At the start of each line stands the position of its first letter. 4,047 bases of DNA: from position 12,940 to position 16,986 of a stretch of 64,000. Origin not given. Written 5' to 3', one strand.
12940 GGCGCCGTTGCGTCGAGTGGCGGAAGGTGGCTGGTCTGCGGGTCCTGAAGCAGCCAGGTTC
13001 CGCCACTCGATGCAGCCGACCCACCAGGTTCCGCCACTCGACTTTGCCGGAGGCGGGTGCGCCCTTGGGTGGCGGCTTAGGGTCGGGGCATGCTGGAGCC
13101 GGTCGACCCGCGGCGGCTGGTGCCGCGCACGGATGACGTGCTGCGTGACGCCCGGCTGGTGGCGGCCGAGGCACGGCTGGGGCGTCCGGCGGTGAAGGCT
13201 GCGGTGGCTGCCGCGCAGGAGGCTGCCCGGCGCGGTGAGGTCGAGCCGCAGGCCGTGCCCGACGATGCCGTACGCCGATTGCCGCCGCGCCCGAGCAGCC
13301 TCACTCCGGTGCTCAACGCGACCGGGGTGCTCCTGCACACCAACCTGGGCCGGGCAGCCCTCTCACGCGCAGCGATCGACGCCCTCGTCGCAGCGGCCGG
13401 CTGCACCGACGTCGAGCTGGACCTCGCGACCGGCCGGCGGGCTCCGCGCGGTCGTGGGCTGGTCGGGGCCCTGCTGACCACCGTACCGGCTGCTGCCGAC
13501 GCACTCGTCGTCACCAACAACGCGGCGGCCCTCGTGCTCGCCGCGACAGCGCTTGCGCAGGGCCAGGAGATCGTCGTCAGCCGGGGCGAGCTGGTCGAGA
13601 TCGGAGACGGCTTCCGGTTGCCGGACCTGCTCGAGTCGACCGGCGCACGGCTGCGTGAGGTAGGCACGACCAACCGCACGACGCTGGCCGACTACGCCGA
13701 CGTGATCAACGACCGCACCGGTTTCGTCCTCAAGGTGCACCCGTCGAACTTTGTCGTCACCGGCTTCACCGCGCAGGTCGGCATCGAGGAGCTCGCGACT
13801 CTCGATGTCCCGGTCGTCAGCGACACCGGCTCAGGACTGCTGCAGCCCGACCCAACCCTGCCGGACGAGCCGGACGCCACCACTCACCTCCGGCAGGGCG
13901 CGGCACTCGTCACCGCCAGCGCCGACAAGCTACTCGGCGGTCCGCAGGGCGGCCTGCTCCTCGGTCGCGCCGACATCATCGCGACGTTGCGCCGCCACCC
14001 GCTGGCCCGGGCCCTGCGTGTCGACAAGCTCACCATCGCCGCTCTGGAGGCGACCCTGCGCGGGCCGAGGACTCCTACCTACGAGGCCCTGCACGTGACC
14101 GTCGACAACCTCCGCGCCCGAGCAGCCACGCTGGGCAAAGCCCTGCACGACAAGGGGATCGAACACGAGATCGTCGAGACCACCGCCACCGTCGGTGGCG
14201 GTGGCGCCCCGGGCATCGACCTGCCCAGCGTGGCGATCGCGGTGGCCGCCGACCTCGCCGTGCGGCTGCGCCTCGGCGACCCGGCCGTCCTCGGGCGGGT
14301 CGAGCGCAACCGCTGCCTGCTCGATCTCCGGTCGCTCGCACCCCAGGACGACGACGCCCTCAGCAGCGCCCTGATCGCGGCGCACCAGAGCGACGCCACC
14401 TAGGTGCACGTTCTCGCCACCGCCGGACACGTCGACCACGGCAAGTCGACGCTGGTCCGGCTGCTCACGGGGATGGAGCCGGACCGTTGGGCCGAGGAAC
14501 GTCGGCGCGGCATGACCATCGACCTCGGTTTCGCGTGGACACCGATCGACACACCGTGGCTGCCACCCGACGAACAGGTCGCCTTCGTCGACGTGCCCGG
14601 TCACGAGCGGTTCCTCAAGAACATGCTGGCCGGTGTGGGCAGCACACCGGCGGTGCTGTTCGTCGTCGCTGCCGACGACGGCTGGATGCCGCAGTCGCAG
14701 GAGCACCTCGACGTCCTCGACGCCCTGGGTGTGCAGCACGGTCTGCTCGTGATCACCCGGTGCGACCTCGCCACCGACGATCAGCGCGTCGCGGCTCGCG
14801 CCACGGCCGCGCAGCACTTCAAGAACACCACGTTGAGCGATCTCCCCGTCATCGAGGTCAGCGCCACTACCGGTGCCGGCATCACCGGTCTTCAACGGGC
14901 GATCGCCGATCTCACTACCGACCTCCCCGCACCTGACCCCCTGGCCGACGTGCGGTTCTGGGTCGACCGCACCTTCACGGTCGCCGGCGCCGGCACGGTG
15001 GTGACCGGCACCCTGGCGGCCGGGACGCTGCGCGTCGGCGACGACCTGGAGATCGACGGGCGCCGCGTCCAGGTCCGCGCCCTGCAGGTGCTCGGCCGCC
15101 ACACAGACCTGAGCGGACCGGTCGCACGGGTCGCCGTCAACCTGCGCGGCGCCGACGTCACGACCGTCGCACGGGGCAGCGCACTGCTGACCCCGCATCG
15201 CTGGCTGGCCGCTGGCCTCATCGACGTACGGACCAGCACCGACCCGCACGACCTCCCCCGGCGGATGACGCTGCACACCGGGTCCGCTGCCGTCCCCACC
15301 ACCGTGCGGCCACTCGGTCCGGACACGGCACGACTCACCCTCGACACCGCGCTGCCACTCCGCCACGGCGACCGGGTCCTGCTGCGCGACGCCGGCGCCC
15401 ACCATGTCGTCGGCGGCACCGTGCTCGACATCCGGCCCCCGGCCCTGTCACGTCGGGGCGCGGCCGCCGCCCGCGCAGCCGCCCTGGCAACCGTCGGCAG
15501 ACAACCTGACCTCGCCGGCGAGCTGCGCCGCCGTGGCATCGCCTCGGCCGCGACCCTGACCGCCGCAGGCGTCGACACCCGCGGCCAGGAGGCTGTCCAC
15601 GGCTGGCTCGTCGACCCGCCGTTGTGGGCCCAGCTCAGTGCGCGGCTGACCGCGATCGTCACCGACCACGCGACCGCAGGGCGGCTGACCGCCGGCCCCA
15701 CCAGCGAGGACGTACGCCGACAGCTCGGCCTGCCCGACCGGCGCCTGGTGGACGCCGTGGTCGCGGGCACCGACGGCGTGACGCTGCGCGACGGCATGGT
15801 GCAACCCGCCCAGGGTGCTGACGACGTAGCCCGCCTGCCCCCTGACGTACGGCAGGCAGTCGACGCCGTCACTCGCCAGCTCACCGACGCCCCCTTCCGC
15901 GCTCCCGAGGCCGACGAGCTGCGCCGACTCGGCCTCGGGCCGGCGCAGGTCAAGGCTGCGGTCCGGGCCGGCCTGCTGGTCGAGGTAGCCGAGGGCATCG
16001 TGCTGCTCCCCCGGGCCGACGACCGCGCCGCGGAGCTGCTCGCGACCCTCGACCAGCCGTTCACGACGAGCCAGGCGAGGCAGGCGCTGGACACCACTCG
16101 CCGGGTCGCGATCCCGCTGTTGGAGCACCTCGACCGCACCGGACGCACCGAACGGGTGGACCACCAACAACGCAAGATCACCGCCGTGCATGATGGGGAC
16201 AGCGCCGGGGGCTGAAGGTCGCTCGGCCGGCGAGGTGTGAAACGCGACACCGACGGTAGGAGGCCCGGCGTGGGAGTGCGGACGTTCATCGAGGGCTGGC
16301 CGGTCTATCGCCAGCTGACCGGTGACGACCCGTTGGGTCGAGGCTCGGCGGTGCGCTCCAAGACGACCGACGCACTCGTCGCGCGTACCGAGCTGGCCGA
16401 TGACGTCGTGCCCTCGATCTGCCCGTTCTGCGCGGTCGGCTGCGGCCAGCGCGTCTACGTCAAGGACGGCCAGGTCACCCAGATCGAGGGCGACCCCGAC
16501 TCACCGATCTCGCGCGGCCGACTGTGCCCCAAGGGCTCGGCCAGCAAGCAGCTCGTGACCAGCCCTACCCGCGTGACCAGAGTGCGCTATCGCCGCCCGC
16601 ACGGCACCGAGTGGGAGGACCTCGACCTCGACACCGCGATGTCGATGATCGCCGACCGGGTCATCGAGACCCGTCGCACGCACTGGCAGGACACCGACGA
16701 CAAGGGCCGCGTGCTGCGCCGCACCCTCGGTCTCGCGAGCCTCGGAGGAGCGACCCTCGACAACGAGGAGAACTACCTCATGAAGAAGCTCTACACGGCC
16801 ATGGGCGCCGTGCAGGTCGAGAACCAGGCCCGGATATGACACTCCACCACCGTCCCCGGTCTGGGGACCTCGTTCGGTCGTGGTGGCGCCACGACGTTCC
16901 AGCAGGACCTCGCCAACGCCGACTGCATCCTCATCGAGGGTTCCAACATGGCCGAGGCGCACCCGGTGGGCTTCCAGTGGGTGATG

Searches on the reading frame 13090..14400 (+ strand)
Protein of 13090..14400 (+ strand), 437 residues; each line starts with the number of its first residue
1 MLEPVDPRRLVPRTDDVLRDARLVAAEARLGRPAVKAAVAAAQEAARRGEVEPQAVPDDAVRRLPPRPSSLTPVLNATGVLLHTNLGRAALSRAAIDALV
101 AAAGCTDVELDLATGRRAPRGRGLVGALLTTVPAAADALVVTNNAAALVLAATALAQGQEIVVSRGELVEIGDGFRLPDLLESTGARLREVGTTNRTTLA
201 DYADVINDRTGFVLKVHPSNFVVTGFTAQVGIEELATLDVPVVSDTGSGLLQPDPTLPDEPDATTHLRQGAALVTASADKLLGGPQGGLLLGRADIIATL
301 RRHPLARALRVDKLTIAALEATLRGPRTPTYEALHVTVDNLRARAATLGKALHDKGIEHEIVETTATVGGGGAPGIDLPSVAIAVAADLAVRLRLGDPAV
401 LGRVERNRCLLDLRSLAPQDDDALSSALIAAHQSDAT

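Call 37: search_protein_families(library=pfam, proteins=[window:13090-14400:+], max_evalue=0.00001)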
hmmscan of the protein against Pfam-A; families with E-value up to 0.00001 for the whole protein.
window:13090-14400:+ (437 aa): 2 families
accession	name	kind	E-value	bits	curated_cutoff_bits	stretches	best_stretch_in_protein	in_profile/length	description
PF03841.19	SelA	-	5.7e-97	325.5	22.8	1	74-416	1-366/367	L-seryl-tRNA selenium transferase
PF12390.13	Se-cys_synth_N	-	2.4e-08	34.4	22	1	8-47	1-40/40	Selenocysteine synthase N terminal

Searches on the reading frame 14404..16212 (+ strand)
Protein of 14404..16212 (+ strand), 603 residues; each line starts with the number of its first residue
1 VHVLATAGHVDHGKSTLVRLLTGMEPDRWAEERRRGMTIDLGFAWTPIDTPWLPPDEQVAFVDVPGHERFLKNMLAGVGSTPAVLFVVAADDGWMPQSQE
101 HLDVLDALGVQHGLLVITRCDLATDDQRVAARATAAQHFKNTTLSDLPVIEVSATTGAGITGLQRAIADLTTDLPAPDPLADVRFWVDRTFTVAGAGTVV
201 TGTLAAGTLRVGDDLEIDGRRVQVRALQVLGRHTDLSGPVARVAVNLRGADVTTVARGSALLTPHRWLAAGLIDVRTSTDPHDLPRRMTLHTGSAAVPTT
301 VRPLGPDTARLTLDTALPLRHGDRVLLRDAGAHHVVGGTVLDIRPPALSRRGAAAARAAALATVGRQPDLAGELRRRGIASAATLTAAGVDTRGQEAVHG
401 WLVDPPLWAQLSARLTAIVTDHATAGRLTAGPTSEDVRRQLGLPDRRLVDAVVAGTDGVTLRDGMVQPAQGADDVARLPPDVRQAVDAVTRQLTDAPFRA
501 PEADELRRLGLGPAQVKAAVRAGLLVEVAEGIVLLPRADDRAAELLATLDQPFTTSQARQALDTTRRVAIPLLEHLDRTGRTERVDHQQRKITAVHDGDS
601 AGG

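Call 37: search_protein_families(library=pfam, proteins=[window:14404-16212:+], max_evalue=0.00001)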
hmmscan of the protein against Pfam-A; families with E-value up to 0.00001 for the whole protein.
window:14404-16212:+ (603 aa): 4 families
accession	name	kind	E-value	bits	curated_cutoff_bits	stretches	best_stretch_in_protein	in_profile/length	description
PF00009.33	GTP_EFTU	-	2.1e-26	93.1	26.5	1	4-170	6-185/188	Elongation factor Tu GTP binding domain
PF09107.17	SelB-wing_3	-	1.5e-14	53.7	23.2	1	545-586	2-42/47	Elongation factor SelB, winged helix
PF25461.1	Beta-barrel_SelB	-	1.4e-08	35.3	27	1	289-347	21-80/80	Selenocysteine-specific elongation factor, beta-barrel domain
PF03144.31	GTP_EFTU_D2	-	8.8e-06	26.5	30.3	0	197-261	1-72/73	Elongation factor Tu domain 2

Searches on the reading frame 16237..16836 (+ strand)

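Call 37: search_protein_families(library=pfam, proteins=[window:16237-16836:+], max_evalue=0.00001)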
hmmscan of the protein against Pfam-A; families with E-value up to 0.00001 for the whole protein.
window:16237-16836:+ (200 aa): 1 family
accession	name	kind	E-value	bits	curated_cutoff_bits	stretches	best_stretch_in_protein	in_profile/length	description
PF04879.21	Molybdop_Fe4S4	-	2.4e-19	69.5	22.7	1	57-107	3-53/55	Molybdopterin oxidoreductase Fe4S4 domain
